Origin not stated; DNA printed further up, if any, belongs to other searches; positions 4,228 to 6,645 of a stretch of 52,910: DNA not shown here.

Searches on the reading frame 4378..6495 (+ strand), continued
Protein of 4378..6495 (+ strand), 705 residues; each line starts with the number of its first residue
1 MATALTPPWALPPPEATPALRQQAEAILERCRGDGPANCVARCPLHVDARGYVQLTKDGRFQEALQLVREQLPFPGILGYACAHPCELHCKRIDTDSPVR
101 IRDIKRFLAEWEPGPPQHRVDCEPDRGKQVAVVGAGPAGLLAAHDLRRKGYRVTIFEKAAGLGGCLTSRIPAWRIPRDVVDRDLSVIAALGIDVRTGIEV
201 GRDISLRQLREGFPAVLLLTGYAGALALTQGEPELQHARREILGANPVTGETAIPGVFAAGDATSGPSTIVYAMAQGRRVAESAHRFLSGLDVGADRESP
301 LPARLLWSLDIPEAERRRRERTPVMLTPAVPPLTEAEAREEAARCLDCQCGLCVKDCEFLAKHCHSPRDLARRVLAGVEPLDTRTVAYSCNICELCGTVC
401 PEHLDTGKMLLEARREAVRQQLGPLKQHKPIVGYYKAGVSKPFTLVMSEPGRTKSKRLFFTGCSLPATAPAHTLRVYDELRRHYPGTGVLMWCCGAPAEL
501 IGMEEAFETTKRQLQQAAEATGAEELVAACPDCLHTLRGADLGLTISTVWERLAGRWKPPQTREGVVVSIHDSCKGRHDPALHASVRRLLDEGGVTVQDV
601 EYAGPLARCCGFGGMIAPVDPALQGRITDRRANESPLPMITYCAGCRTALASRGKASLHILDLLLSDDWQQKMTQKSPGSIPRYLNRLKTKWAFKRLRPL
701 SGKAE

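Call 46: search_solved_structures(query=window:4378-6495:+, max_evalue=1e-38, show_alignments=4)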
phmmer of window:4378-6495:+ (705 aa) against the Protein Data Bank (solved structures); distinct sequences matched with E-value up to 1e-38: 4.
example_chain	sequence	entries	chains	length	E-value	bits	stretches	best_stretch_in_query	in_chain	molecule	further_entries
9bov_A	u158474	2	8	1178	2.6e-54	187.8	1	14-222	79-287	Molybdopterin oxidoreductase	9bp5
8oh5_C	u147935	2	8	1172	4.3e-47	163.9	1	25-221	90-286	Formate dehydrogenase-O, major subunit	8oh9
9n5u_A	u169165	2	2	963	9.3e-47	162.8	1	23-221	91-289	NfnA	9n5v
4ylf_B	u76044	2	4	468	9.4e-40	139.7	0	28-222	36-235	Dihydropyrimidine dehydrogenase subunit A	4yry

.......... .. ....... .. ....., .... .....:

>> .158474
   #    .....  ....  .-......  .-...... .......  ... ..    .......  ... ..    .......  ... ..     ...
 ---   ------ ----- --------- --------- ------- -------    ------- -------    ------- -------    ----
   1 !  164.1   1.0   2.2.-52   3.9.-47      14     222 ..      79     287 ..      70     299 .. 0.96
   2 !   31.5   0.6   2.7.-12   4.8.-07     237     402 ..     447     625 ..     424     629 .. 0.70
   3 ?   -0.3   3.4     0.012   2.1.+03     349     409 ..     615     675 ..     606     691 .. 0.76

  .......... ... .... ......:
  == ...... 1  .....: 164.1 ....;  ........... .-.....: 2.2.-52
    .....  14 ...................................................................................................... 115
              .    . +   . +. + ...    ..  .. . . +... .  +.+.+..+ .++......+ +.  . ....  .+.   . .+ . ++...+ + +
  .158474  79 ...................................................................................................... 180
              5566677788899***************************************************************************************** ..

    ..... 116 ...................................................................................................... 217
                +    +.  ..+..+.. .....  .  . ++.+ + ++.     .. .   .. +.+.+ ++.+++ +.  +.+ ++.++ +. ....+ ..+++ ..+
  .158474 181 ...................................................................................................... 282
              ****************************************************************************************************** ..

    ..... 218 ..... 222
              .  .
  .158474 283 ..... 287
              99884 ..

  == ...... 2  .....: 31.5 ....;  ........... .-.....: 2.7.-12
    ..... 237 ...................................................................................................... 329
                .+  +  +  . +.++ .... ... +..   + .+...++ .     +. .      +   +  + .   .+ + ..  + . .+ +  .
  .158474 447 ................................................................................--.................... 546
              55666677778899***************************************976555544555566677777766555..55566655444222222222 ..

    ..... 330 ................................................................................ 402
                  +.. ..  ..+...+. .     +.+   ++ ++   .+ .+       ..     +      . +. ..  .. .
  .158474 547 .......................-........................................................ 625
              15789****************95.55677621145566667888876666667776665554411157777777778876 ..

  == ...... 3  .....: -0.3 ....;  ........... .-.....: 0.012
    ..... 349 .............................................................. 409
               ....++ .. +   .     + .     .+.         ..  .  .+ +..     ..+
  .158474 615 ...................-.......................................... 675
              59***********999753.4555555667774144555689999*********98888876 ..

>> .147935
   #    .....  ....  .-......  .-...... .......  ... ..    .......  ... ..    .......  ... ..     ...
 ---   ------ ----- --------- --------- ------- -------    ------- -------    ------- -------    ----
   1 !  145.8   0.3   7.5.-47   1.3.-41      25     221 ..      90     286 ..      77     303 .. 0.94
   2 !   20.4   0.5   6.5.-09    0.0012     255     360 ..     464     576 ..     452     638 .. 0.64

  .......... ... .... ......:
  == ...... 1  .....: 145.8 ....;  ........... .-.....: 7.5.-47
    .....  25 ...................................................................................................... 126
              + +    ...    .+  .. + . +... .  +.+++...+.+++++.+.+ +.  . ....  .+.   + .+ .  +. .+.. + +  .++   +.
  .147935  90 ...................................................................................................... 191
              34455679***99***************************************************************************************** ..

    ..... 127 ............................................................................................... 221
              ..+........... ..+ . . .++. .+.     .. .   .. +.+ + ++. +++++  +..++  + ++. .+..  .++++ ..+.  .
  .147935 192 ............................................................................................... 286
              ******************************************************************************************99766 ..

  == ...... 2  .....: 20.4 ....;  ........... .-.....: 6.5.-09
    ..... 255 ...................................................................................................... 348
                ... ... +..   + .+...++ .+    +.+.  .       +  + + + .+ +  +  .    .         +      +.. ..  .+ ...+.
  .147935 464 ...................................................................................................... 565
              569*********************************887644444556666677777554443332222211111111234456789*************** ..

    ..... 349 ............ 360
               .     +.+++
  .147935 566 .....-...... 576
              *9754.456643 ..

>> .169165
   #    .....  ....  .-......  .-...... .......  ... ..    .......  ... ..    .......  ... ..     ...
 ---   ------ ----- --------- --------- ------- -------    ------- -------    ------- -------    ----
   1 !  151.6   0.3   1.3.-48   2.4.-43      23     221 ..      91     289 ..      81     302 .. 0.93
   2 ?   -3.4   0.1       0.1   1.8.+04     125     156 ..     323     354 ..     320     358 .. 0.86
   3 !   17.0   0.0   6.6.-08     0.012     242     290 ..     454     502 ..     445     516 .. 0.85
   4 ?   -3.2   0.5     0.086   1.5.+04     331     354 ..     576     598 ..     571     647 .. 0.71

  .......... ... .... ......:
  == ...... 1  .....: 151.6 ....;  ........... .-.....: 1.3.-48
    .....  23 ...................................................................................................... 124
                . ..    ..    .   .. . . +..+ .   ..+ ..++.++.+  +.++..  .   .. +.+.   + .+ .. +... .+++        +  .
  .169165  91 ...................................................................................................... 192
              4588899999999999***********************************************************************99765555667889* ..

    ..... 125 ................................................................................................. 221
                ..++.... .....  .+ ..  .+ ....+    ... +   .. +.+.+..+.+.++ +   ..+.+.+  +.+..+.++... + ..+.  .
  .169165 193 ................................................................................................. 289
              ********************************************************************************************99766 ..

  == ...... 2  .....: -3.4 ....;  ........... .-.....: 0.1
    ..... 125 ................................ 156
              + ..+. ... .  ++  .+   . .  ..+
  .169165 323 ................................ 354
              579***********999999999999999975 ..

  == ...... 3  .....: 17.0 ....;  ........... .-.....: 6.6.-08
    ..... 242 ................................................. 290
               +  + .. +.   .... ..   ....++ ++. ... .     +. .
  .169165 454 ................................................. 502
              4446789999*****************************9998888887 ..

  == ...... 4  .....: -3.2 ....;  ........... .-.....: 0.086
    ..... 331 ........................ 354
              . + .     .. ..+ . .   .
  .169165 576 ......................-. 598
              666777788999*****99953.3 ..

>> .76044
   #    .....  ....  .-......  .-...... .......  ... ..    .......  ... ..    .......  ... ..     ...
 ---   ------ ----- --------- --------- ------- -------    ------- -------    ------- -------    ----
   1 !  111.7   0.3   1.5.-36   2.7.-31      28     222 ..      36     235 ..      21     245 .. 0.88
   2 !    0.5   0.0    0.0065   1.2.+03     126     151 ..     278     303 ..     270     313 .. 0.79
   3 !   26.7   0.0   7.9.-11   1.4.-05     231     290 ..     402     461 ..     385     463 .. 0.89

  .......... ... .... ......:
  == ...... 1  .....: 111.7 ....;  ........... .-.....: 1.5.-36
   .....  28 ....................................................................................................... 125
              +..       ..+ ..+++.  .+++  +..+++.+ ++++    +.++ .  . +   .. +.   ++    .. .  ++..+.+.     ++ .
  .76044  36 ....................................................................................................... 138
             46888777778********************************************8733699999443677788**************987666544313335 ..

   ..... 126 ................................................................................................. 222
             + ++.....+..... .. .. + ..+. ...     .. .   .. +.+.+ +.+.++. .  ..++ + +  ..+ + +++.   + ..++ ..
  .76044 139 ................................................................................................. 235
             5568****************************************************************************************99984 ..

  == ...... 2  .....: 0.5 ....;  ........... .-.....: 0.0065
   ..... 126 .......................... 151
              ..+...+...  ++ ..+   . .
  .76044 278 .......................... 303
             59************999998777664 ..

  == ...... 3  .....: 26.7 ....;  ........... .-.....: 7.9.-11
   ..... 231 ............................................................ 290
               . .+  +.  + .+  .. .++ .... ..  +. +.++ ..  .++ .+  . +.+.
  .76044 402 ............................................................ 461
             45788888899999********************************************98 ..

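Call 47: search_protein_representatives(protein=window:4378-6495:+)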
Query: 705 residues. Proteins with E-value up to 0.001 (for the whole library): 15130; up to 1e-10: 8114; up to 1e-30: 2318. The best 150 are listed.
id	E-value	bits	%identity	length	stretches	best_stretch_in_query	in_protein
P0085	1.3e-294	995.4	62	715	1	8-702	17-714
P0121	8.8e-194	662.1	48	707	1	6-701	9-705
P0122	4.5e-174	597.0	62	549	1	47-478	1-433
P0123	6.7e-145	500.5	38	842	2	215-691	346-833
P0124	3.9e-142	491.4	39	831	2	232-675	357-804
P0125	5.0e-141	487.7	38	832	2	211-683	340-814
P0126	6.7e-139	480.7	50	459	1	245-697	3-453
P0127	4.1e-134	464.8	37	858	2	232-696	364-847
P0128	1.9e-132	459.4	39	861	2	216-692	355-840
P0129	1.4e-130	453.2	39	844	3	241-697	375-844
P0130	1.9e-121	423.0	36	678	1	26-694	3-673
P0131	4.3e-121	421.8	39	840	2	246-674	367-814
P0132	5.0e-102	358.8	51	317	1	387-702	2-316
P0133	2.3e-100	353.3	37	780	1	23-691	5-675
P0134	1.2e-97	344.4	34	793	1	26-692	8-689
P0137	1.2e-92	327.8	36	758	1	29-691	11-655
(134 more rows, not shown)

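Call 70: find_related_loci(query=P0137, collection=metagenome_contigs, flank=8000)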
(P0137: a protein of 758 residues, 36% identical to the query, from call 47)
Query P0137 (758 aa) in metagenome_contigs; peptide patterns used: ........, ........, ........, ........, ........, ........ (x = any residue, [..] = any of these).
205 stretches matched a pattern; 162 encode a relative of the query (tblastn E <= 1e-3); the best 80 are kept; 80 distinct loci.
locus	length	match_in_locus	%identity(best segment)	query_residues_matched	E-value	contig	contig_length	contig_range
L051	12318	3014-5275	67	1-757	0e+0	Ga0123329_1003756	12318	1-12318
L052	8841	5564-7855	64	1-755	0e+0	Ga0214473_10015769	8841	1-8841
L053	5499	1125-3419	65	1-755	0e+0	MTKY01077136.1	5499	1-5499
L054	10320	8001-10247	52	1-752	0e+0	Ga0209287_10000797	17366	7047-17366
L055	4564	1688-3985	52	1-752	0e+0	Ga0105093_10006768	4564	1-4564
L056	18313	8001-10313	50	1-757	0e+0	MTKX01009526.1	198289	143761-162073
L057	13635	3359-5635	49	2-752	0e+0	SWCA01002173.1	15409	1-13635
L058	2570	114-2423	49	1-752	0e+0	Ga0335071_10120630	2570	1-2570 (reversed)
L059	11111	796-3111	47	1-752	0e+0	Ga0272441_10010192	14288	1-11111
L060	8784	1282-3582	48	1-752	0e+0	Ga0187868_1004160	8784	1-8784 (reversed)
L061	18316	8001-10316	46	1-752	0e+0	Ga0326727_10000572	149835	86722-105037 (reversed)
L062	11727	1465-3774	44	1-752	0e+0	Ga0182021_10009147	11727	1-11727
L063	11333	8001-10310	44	1-752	0e+0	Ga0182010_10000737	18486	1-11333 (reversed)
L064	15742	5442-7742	46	1-752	0e+0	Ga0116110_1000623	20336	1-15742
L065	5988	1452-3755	47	1-752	0e+0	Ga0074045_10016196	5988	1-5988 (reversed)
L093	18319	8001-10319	44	1-752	0e+0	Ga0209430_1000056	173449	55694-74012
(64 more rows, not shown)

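Call 71: predict_structure(alignment_id=A1)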
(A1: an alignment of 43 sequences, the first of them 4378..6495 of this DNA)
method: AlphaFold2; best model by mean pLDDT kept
length: 705 residues; sequences in the alignment: 43
mean_pLDDT: 87.2   pTM: 0.72
mean pLDDT of the five models: 87.2, 86.6, 86.5, 84.3, 82.0
residues with pLDDT >= 90: 383; 70-90: 270; 50-70: 42; < 50: 10
segments of 3 or more residues with pLDDT < 50: 1-6, 703-705
pLDDT, mean of each block of 10 residues (from residue 1): 50 74 89 61 77 92 91 88 78 83 90 86 94 94 96 95 84 87 92 93 90 95 84 73 85 93 82 89 96 83 64 84 72 93 79 82 87 94 92 81 87 95 92 92 94 94 90 94 95 93 95 96 95 90 93 92 89 84 94 93 82 79 92 93 87 91 91 86 93 91 47
secondary structure, 60 per line:
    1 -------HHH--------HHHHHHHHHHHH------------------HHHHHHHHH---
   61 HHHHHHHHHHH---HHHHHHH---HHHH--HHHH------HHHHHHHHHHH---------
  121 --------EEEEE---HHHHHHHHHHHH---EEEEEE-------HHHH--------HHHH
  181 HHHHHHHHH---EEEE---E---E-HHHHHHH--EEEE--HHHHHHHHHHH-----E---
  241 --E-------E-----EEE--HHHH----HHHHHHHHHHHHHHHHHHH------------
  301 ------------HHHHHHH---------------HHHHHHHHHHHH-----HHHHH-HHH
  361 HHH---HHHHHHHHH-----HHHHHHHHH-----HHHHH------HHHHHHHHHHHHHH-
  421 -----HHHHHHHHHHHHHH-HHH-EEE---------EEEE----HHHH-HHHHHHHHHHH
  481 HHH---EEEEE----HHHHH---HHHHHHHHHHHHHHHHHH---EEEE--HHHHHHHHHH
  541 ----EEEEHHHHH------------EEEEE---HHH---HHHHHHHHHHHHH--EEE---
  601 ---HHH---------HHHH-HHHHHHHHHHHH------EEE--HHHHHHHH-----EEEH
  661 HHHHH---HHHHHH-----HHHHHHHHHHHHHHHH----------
elements in order (helices of 4 or more, strands of 3 or more residues): H19-30 H49-57 H61-71 H75-81 H85-88 H91-94 H101-111 E129-133 H137-148 E152-157 H165-168 H177-189 E193-196 H206-212 E215-218 H221-231 E257-259 H262-265 H270-288 H313-319 H335-346 H352-356 H358-363 H367-375 H381-389 H395-399 H406-419 H426-439 E445-447 E457-460 H465-468 H470-483 E487-491 H496-500 H504-521 E525-528 H531-540 E545-548 H549-553 E566-570 H580-592 E595-597 H616-619 H621-632 E639-641 H644-651 E657-659 H660-665 H669-674 H680-695
